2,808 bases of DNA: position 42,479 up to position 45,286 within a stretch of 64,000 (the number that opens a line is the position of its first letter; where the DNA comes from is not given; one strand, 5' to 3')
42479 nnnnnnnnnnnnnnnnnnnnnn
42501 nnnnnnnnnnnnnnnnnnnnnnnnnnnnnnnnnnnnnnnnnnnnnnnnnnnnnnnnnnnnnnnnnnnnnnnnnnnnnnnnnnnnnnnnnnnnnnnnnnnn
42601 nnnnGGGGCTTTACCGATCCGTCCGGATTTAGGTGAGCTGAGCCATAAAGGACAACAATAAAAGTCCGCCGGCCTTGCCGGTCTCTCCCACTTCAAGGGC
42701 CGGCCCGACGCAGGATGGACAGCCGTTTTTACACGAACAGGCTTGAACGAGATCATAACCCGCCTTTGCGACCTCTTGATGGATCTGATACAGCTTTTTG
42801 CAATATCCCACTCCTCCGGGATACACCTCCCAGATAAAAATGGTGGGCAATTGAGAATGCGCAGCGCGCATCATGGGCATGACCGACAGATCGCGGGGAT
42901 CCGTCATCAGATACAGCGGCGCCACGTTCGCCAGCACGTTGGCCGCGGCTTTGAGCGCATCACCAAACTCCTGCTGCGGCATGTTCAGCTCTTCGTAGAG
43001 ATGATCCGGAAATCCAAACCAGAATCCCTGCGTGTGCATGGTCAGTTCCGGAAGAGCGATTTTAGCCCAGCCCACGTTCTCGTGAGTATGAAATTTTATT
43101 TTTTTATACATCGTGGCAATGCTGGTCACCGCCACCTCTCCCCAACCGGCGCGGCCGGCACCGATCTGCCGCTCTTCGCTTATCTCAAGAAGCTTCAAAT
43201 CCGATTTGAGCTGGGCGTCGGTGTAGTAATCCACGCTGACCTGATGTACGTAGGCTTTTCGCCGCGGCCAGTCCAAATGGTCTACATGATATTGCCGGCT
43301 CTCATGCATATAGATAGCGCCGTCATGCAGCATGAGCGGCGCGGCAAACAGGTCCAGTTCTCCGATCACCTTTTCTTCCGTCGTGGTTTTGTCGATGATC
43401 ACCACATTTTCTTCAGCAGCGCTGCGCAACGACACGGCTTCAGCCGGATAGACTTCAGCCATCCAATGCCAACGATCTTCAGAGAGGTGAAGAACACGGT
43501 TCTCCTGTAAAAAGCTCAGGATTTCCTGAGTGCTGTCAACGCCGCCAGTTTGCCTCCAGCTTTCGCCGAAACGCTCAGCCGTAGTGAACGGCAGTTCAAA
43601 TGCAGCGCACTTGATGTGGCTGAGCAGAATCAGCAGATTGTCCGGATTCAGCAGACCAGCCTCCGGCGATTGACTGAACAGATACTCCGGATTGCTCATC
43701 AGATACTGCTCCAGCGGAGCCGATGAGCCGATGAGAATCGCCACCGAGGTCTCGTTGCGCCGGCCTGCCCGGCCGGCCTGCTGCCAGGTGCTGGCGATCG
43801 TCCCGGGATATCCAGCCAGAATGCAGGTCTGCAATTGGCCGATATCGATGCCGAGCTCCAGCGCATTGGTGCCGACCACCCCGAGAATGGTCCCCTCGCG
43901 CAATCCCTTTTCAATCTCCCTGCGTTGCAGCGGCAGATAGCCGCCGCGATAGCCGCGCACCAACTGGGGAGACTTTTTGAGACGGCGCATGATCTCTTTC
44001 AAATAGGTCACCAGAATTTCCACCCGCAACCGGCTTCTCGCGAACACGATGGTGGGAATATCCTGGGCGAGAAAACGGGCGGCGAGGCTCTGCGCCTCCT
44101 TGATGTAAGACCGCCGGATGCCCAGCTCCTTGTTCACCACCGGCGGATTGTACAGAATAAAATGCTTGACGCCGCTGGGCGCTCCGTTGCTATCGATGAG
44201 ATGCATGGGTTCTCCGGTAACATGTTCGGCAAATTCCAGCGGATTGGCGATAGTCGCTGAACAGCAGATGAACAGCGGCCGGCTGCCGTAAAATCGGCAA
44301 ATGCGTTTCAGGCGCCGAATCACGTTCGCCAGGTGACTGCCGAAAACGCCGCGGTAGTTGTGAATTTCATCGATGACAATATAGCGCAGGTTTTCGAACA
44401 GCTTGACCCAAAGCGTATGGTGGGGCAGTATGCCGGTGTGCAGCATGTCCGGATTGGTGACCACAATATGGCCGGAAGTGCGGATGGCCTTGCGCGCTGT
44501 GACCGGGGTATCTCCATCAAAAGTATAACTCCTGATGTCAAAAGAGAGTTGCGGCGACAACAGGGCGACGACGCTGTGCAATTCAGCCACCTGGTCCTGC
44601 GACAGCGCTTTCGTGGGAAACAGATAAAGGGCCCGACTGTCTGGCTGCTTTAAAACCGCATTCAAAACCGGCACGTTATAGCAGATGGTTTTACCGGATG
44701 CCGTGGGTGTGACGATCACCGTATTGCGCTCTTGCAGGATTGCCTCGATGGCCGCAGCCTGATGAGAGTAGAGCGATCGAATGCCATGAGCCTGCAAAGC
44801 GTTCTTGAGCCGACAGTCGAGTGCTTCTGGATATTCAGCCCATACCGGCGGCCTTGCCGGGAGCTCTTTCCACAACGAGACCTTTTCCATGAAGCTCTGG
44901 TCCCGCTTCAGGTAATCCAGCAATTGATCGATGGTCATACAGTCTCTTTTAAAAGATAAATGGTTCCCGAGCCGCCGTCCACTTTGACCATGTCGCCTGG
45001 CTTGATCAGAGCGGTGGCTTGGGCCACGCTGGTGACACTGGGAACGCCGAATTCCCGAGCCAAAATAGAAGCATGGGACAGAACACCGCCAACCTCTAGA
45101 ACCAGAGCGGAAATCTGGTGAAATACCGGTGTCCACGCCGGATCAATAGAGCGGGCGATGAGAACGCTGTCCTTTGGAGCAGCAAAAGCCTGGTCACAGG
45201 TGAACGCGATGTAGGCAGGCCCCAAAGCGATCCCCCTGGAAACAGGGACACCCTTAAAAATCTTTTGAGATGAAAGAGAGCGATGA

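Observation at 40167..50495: Seven-gene translationally coupled operon: 3x URO-D paralogs, RPH-like PEP-dependent kinase, MrfA-like DUF1998 helicase, MrfB-like exonuclease and AlaX editing protein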

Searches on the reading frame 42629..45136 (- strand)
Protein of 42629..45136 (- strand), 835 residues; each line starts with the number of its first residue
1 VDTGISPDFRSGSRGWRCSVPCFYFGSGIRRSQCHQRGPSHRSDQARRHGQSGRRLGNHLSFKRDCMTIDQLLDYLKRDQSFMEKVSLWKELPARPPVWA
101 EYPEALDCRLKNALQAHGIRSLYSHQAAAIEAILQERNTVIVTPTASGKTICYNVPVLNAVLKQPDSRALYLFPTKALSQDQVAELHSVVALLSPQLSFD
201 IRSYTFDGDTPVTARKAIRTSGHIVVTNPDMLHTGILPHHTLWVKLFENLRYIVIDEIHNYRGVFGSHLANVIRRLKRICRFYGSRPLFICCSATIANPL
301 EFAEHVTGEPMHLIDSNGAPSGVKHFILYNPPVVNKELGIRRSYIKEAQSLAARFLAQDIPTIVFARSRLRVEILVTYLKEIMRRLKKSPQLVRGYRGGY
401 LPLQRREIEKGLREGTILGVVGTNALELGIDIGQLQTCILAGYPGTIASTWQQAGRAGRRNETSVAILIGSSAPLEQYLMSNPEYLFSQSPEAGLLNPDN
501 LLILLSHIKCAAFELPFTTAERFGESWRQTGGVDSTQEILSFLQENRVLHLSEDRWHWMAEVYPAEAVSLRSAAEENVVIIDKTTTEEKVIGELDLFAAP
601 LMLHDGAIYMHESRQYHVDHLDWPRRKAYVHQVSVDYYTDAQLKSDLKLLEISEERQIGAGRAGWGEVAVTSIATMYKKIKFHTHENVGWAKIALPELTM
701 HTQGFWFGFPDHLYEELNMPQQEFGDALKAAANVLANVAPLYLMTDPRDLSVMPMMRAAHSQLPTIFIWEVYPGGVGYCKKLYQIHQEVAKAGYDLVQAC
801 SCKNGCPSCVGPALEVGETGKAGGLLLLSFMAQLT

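Call 4: search_protein_families(library=pfam, proteins=[window:42629-45136:-], max_evalue=0.01)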
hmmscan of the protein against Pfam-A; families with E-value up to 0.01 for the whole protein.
window:42629-45136:- (835 aa): 5 families
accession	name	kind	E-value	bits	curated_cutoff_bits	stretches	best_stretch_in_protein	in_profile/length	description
PF00270.35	DEAD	-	9.1e-33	113.8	26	1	124-298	2-162/167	DEAD/DEAH box helicase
PF09369.15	MZB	-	4.7e-18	66.1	24.2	1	732-810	2-80/80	MrfA Zn-binding domain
PF00271.37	Helicase_C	-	7.3e-12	46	23.5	1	359-460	15-109/110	Helicase conserved C-terminal domain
PF04851.21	ResIII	-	3.1e-09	37.4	22.5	1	121-276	3-150/164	Type III restriction enzyme, res subunit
PF22982.3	WHD_HRQ1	-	4.6e-09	37.6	27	1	497-573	2-70/70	ATP-dependent helicase HRQ1, winged helix domain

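Call 5: search_protein_families(library=ncbifam, proteins=[window:42629-45136:-], max_evalue=0.01)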
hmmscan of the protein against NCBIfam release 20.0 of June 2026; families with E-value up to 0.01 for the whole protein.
window:42629-45136:- (835 aa): 28 families (the best 25 are shown)
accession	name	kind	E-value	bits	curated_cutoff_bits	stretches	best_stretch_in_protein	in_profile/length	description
TIGR03817.1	DECH_helic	hypoth_equivalog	6.4e-194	646.3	874.1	1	90-810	5-714/742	helicase/secretion neighborhood putative DEAH-box helicase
TIGR04121.1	DEXH_lig_assoc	equivalog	1.4e-35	122.3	850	1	122-523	14-410/804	ligase-associated DNA damage response DEXH box helicase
NF010338.0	PRK13767.1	equivalog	4.8e-31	107.8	849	1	124-463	36-388/877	ATP-dependent helicase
NF001308.0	PRK00254.1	equivalog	5.6e-22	77.7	1216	1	106-386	8-265/720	ATP-dependent DNA helicase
NF002654.0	PRK02362.1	equivalog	5.5e-19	67.9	887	1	109-377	11-261/739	ATP-dependent DNA helicase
NF041063.1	DpdF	equivalog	1.2e-17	63.8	550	2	125-259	144-280/813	protein DpdF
TIGR01389.1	recQ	equivalog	1.6e-16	59.9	640.2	1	117-472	9-330/591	DNA helicase RecQ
NF010337.0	PRK13766.1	equivalog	4e-15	55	610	2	129-263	24-146/781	Hef nuclease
NF002251.0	PRK01172.1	equivalog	2.9e-14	52.3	891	1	121-383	22-260/674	ATP-dependent DNA helicase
TIGR00614.1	recQ_fam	subfamily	3.3e-14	52.5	219.8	2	117-188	7-73/470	RecQ family ATP-dependent DNA helicase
NF007284.0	PRK09751.1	equivalog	6.3e-14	50.2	1496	2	392-460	351-419/1538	ATP-dependent helicase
NF041067.1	DpdJ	equivalog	9.5e-12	43.4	800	2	250-313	362-422/1482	protein DpdJ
NF040935.1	helicase_Hel308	equivalog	1.8e-11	42.9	1200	1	106-311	11-196/704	ATP-dependent DNA helicase Hel308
NF008279.0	PRK11057.1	equivalog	1.2e-10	40.5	1015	2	116-187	20-86/608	ATP-dependent DNA helicase RecQ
NF053631.1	RNA_helic_CshA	equivalog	1.4e-09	37.4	646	1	107-258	7-150/434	degradosome RNA helicase CshA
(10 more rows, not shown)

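Call 16: search_protein_families(library=padloc, proteins=[window:42629-44938:-], max_evalue=0.01)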
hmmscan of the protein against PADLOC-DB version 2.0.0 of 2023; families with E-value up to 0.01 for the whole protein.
window:42629-44938:- (769 aa): 62 families (the best 25 are shown)
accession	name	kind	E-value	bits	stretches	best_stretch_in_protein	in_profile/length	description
PDLC03960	SngC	-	2.1e-41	140.5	1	41-400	10-368/720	-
PDLC02503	BrxHI|BrxHII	-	4.4e-41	138.9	1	44-400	16-348/698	BrxHI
PDLC00036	DruE3|DruE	-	7e-35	117.5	3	54-232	91-287/2023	SNF2 family N-terminal domain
PDLC00013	DruE1|DruE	-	9.7e-32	107.9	4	356-494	1088-1227/1776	SNF2 family N-terminal domain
PDLC00037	DruE3|DruE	-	1.3e-28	97.3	2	50-233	96-302/2055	SNF2 family N-terminal domain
PDLC00035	DruE3|DruE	-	6.9e-26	88.3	2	47-232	94-301/1460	SNF2 family N-terminal domain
PDLC02501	BrxHI|BrxHII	-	4.1e-25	86.1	1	42-399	9-346/925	BrxHI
PDLC00014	DruE2|DruE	-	5.3e-21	71.9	2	285-400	1145-1250/1928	SNF2 family N-terminal domain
PDLC02864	DpdF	-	2.2e-19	67.7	2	48-122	15-84/610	DpdF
PDLC03928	PsyrT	-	2.4e-19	67.1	2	326-405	267-346/689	-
PDLC02897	DpdJ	-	2.8e-19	66.5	1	59-393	103-450/1570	DpdJ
PDLC00015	DruE2|DruE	-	3.2e-19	66.2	3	52-97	94-139/1887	SNF2 family N-terminal domain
PDLC00051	DruE4|DruE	-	4.3e-19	65.6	3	52-98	89-136/1829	SNF2 family N-terminal domain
PDLC02570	DrmA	-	9.6e-19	65.2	2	186-419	412-650/851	DrmA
PDLC02896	DpdJ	-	8.2e-17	58.2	2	157-243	338-425/1487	DpdJ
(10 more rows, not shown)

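Call 25: search_solved_structures(query=window:42629-44938:-, max_evalue=1e-10)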
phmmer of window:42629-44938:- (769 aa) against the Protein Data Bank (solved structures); distinct sequences matched with E-value up to 1e-10: 6.
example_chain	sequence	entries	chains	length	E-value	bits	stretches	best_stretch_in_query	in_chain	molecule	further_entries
6znp_A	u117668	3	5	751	9.6e-261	870.5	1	13-751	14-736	Uncharacterized ATP-dependent helicase YprA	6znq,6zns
5v9x_A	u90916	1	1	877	2.4e-20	75.6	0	60-317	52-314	ATP-dependent DNA helicase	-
7lhl_A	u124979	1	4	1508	1.1e-19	73.4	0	60-317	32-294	ATP-dependent DNA helicase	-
2zj2_A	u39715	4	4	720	1.5e-17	66.3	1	40-486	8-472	Putative ski2-type helicase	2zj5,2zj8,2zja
9tu7_Y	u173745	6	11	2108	3.6e-14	55.2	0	57-230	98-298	DEAD/DEAH box helicase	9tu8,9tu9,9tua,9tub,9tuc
9b15_A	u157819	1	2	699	8.5e-12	47.3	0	38-239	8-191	ATP-dependent DNA helicase Hel308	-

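Call 28: find_homologous_proteins(query=window:42629-44938:-, max_evalue=1e-50)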
Query window:42629-44938:- (769 aa): 8000 proteins with E <= 1e-50 among 8000 candidates; the best 120 are listed.
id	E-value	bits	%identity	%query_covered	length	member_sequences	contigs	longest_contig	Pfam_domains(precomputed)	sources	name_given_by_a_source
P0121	0.0e+0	1677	94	100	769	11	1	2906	PF00270.36,PF09369.16,PF00271.38,PF22982.4,PF04851.22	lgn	-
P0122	0.0e+0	1471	82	100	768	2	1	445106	PF00270.36,PF09369.16,PF00271.38,PF22982.4,PF04851.22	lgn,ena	-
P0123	0.0e+0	1445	80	100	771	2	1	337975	PF00270.36,PF09369.16,PF00271.38,PF22982.4,PF04851.22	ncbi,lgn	-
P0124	0.0e+0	1433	79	100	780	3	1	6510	PF00270.36,PF09369.16,PF00271.38,PF22982.4,PF04851.22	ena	-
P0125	0.0e+0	1400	77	99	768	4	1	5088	PF00270.36,PF09369.16,PF00271.38,PF22982.4,PF04851.22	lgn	-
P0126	0.0e+0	1396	77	100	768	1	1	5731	PF00270.36,PF09369.16,PF00271.38,PF22982.4,PF04851.22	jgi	jgi:DEAD/DEAH box helicase domain-containing protein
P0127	0.0e+0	1396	77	99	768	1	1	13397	PF00270.36,PF09369.16,PF00271.38,PF22982.4,PF04851.22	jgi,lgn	jgi:DEAD/DEAH box helicase domain-containing protein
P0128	0.0e+0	1341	73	99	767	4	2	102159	PF00270.36,PF09369.16,PF00271.38,PF22982.4,PF04851.22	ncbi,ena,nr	ncbi:MAG TPA: DEAD/DEAH box helicase [bacterium]|nr:DEAD/DEAH box helicase [bacterium]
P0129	0.0e+0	1330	72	99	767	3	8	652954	PF00270.36,PF09369.16,PF00271.38,PF22982.4,PF04851.22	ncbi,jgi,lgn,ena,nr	ncbi:MAG TPA: DEAD/DEAH box helicase [bacterium]|nr:DEAD/DEAH box helicase [bacterium] HQG45589.1 DE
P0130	0.0e+0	1324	72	99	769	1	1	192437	PF00270.36,PF09369.16,PF00271.38,PF22982.4,PF04851.22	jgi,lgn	-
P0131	0.0e+0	1313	72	99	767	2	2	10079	PF00270.36,PF09369.16,PF00271.38,PF22982.4,PF04851.22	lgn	-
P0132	0.0e+0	1312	72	99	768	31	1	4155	PF00270.36,PF09369.16,PF00271.38,PF22982.4,PF04851.22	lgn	-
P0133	0.0e+0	1303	71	99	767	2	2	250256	PF00270.36,PF09369.16,PF00271.38,PF22982.4,PF04851.22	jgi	jgi:DEAD/DEAH box helicase domain-containing protein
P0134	0.0e+0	1294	71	99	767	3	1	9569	PF00270.36,PF09369.16,PF00271.38,PF22982.4,PF04851.22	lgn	-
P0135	0.0e+0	1294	71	100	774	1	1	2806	PF00270.36,PF09369.16,PF00271.38,PF22982.4,PF04851.22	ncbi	-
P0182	0.0e+0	1176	66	99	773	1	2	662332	PF00270.36,PF09369.16,PF00271.38,PF22982.4,PF04851.22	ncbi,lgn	-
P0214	0.0e+0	1117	63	99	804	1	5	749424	PF00270.36,PF09369.16,PF00271.38,PF22982.4,PF04851.22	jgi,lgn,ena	-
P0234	0.0e+0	1110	60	99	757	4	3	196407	PF00270.36,PF09369.16,PF00271.38,PF22982.4,PF04851.22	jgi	jgi:DEAD/DEAH box helicase domain-containing protein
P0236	0.0e+0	1109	62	100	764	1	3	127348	PF00270.36,PF09369.16,PF00271.38,PF22982.4,PF04851.22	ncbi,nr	ncbi:MAG: DEAD/DEAH box helicase [candidate division KSB1 bacterium]|nr:DEAD/DEAH box helicase [cand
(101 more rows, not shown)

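Call 29: find_encoding_contigs(protein=P0129, flank=8000, max_places=1)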
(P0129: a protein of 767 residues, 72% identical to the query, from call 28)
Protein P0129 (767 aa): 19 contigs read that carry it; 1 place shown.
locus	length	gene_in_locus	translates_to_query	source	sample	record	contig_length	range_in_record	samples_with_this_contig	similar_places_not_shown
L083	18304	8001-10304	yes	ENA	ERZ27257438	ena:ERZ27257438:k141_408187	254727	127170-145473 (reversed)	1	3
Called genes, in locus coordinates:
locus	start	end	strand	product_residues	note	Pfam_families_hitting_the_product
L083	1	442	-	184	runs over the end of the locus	PF13442:Cytochrome_CBB3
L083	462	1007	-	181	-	PF11821:ActD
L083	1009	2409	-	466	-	PF03916:NrfD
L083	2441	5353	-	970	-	PF13183:Fer4_8 (faint), PF12838:Fer4_7, PF13237:Fer4_10 (faint), PF13247:Fer4_11, PF12838:Fer4_7 (weak)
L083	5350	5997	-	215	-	PF02085:Cytochrom_CIII (faint), PF14537:Cytochrom_c3_2 (faint), PF22113:Mtrc-MtrF_II-IV_dom (faint), PF14522:Cytochrome_C7 (weak)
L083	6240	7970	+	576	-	PF08323:Glyco_transf_5, PF00534:Glycos_transf_1, PF13692:Glyco_trans_1_4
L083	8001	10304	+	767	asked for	PF00270:DEAD, PF04851:ResIII, PF00271:Helicase_C, PF22982:WHD_HRQ1, PF09369:MZB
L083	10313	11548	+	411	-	PF13482:RNase_H_2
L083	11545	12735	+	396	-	PF01411:tRNA-synt_2c, PF07973:tRNA_SAD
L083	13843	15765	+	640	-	PF02824:TGS, PF07973:tRNA_SAD, PF00587:tRNA-synt_2b, PF03129:HGTP_anticodon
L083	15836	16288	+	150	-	PF05198:IF3_N, PF00707:IF3_C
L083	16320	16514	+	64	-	PF01632:Ribosomal_L35p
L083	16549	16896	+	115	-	PF00453:Ribosomal_L20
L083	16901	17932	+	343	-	PF02912:Phe_tRNA-synt_N, PF01409:tRNA-synt_2d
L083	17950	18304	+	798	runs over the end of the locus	PF01588:tRNA_bind, PF03483:B3_4, PF03484:B5, PF17759:tRNA_synthFbeta, PF03147:FDX-ACB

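Call 30: find_encoding_contigs(protein=P0182, flank=8000, max_places=1)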
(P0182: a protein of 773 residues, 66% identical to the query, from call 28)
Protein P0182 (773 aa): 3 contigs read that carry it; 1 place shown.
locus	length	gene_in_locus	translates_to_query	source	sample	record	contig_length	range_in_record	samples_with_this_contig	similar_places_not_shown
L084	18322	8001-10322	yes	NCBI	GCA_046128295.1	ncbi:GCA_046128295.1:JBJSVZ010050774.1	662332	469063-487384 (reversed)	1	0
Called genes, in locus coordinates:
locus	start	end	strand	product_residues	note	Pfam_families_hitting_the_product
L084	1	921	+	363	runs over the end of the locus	PF00871:Acetate_kinase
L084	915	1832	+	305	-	PF01515:PTA_PTB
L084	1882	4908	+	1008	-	PF01436:NHL (faint)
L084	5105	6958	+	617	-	PF00691:OmpA, PF11741:AMIN (weak)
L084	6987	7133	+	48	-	-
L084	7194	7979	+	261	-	-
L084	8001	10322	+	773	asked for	PF04851:ResIII, PF00270:DEAD, PF00271:Helicase_C, PF22982:WHD_HRQ1, PF09369:MZB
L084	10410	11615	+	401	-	PF13482:RNase_H_2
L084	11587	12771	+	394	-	PF07973:tRNA_SAD, PF02272:DHHA1 (weak)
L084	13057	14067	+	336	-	PF13102:Phage_int_SAM_5 (weak), PF14659:Phage_int_SAM_3 (weak), PF00589:Phage_integrase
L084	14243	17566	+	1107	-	PF07504:FTP (weak), PF01447:Peptidase_M4, PF02868:Peptidase_M4_C, PF18962:Por_Secre_tail (weak)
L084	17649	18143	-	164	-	PF05565:Sipho_Gp157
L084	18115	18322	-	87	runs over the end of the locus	-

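Call 31: find_encoding_contigs(protein=P0214, flank=8000, max_places=1)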
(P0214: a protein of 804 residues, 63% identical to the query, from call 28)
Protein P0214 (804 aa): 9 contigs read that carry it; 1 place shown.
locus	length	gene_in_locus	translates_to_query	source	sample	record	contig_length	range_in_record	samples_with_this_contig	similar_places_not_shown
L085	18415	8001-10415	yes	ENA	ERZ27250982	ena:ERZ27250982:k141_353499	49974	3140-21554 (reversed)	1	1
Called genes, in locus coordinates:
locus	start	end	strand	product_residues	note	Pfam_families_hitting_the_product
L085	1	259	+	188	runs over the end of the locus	PF14060:DUF4252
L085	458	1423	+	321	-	-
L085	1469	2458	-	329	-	PF04055:Radical_SAM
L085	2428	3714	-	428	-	PF13506:Glyco_transf_21, PF00535:Glycos_transf_2, PF13641:Glyco_tranf_2_3, PF13632:Glyco_trans_2_3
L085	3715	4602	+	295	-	PF01680:SOR_SNZ, PF00977:His_biosynth (faint), PF05690:ThiG (weak)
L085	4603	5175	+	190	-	PF01174:SNO, PF07685:GATase_3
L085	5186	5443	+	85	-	-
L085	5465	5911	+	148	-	-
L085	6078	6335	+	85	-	-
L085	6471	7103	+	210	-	PF18962:Por_Secre_tail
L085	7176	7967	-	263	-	-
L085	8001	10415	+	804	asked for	PF00270:DEAD, PF04851:ResIII, PF00271:Helicase_C, PF22982:WHD_HRQ1, PF09369:MZB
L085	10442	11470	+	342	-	PF13145:Rotamase_2, PF13616:Rotamase_3, PF00639:Rotamase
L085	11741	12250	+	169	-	PF01424:R3H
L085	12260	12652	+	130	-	PF00072:Response_reg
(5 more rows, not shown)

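Call 32: find_encoding_contigs(protein=P0234, flank=8000, max_places=1)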
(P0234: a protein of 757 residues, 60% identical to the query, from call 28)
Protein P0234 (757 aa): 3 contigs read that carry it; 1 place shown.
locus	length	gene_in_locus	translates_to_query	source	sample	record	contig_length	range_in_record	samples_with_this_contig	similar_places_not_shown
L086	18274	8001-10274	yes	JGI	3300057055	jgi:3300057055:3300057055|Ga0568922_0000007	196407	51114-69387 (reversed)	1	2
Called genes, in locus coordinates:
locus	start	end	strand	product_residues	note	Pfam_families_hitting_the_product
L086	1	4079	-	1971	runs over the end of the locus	PF14349:SprA_N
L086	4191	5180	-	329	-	PF01565:FAD_binding_4, PF02873:MurB_C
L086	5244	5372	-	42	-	-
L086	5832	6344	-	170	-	PF00404:Dockerin_1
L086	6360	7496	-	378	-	PF26696:PTL_trimer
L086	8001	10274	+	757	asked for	PF00270:DEAD, PF04851:ResIII, PF00271:Helicase_C, PF22982:WHD_HRQ1, PF09369:MZB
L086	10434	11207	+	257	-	PF00072:Response_reg, PF02954:HTH_8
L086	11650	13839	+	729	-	PF01590:GAF (weak), PF13185:GAF_2, PF13492:GAF_3 (faint), PF01590:GAF, PF13185:GAF_2, PF01590:GAF (weak), PF13185:GAF_2 (weak), PF00512:HisKA (weak)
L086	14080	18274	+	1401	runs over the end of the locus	PF01590:GAF, PF13185:GAF_2, PF13492:GAF_3, PF01590:GAF, PF13185:GAF_2, PF13492:GAF_3, PF01590:GAF, PF13185:GAF_2, +4 more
